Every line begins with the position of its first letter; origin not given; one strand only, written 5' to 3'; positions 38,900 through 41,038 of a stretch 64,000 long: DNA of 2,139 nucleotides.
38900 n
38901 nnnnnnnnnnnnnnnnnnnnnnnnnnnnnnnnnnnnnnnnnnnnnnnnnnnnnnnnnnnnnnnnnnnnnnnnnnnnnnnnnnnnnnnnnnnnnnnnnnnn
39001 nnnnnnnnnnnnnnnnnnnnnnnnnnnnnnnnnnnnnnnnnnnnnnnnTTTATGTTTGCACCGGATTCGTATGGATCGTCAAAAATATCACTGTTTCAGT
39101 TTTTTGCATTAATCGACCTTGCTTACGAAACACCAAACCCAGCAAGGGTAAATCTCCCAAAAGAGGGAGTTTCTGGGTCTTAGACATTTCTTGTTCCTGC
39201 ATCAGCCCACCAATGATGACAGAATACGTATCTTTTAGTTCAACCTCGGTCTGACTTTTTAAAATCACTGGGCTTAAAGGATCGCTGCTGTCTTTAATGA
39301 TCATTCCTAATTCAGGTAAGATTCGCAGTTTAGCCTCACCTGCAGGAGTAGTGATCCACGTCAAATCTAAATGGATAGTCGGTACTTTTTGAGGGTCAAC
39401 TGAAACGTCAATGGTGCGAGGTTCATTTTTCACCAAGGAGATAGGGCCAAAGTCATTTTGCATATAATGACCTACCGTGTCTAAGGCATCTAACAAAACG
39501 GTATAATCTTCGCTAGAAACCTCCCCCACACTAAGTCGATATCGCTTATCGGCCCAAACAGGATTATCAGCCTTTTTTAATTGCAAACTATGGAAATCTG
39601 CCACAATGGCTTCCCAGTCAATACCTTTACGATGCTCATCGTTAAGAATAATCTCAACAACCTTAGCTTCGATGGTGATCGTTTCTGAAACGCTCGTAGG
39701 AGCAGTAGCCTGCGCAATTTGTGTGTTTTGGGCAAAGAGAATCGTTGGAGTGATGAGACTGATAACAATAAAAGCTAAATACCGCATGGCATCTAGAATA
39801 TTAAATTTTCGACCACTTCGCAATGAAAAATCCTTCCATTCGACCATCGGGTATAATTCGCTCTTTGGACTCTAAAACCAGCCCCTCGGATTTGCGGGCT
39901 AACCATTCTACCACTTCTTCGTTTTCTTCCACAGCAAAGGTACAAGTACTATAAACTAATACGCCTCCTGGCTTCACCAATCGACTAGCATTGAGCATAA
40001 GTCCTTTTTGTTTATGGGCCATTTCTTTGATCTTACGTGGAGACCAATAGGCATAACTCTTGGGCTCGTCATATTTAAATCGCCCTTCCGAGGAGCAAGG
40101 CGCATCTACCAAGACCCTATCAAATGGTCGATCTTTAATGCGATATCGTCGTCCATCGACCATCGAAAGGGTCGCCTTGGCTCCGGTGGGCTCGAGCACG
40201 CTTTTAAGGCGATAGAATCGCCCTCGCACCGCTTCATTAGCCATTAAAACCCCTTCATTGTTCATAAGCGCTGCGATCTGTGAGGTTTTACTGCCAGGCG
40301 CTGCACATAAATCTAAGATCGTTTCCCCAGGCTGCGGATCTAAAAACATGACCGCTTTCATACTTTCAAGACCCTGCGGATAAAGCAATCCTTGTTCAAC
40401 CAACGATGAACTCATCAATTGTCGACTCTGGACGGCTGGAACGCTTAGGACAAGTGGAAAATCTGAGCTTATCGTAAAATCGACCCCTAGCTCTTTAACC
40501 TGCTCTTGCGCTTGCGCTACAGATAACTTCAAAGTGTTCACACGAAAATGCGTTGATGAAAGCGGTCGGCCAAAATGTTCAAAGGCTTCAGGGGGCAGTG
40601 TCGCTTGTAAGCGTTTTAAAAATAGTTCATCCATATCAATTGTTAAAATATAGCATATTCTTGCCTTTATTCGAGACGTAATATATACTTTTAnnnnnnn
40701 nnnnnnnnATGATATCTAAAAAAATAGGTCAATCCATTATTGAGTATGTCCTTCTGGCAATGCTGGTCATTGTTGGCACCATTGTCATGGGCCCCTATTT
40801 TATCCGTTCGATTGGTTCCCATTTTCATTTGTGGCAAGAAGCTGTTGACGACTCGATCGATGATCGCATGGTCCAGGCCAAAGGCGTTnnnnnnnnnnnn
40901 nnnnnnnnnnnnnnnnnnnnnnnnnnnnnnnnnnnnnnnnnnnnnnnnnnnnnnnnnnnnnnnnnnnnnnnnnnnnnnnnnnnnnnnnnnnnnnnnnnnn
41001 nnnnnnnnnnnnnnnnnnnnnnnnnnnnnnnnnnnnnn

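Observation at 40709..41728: Cys-rich 339-aa protein with a bona fide Flp-type prepilin leader: unusual precursor architecture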

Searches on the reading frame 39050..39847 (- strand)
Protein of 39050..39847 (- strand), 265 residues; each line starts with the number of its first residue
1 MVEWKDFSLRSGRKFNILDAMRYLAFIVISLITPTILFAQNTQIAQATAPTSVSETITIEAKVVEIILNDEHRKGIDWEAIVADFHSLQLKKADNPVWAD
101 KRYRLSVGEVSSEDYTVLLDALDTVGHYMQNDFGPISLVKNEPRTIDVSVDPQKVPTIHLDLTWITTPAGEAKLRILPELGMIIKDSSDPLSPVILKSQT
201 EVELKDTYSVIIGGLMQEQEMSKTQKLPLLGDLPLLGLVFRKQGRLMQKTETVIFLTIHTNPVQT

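Call 13: search_protein_families(library=pfam, proteins=[window:39050-39847:-], max_evalue=10)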
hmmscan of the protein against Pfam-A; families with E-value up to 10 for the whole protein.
window:39050-39847:- (265 aa): 1 family
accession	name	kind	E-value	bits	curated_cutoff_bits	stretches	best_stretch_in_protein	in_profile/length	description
PF00263.26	Secretin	-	2.6e-16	60.1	27.5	1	155-257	56-164/169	Bacterial type II and III secretion system protein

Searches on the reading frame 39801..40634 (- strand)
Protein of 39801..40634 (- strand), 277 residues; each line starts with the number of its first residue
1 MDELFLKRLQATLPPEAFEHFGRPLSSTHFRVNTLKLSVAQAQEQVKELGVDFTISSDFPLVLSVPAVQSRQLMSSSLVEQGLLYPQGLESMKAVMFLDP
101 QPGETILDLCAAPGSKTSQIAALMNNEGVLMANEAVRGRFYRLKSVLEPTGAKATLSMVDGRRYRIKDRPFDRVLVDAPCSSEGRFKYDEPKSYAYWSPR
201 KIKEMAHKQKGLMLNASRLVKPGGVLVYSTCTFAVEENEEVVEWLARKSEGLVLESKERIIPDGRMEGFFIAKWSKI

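Call 13: search_protein_families(library=pfam, proteins=[window:39801-40634:-], max_evalue=10)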
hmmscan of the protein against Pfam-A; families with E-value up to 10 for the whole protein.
window:39801-40634:- (277 aa): 6 families
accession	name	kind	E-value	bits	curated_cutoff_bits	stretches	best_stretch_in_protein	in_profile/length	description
PF01189.24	Methyltr_RsmB-F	-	7.6e-42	143.7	27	1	96-256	2-164/199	16S rRNA methyltransferase RsmB/F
PF01728.25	FtsJ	-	0.0037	17.6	24.1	1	96-247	17-154/181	FtsJ-like methyltransferase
PF13847.12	Methyltransf_31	-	0.04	14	27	1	208-243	89-124/145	Methyltransferase domain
PF22458.1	RsmF-B_ferredox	-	0.13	12.9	27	1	29-60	31-62/74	Methyltr_RsmF/B-like, ferredoxin-like domain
PF13489.12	Methyltransf_23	-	0.16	12.1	27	1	199-246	87-134/164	Methyltransferase domain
PF17125.10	Methyltr_RsmF_N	-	0.2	12.5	34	1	3-47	3-49/86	N-terminal domain of 16S rRNA methyltransferase RsmF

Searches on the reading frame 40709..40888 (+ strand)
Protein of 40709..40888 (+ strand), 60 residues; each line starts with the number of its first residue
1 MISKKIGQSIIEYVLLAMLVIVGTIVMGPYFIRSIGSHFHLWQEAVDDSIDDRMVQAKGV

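Call 13: search_protein_families(library=pfam, proteins=[window:40709-40888:+], max_evalue=10)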
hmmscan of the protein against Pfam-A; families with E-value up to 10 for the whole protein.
seq(60 aa): 2 families
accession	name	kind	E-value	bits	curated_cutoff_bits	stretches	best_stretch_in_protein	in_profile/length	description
PF11346.13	DUF3149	-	0.00043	20.2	23.2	1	15-33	11-29/40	Protein of unknown function (DUF3149)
PF15214.11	PXT1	-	0.19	12.5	27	1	46-56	6-16/51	Peroxisomal testis-specific protein 1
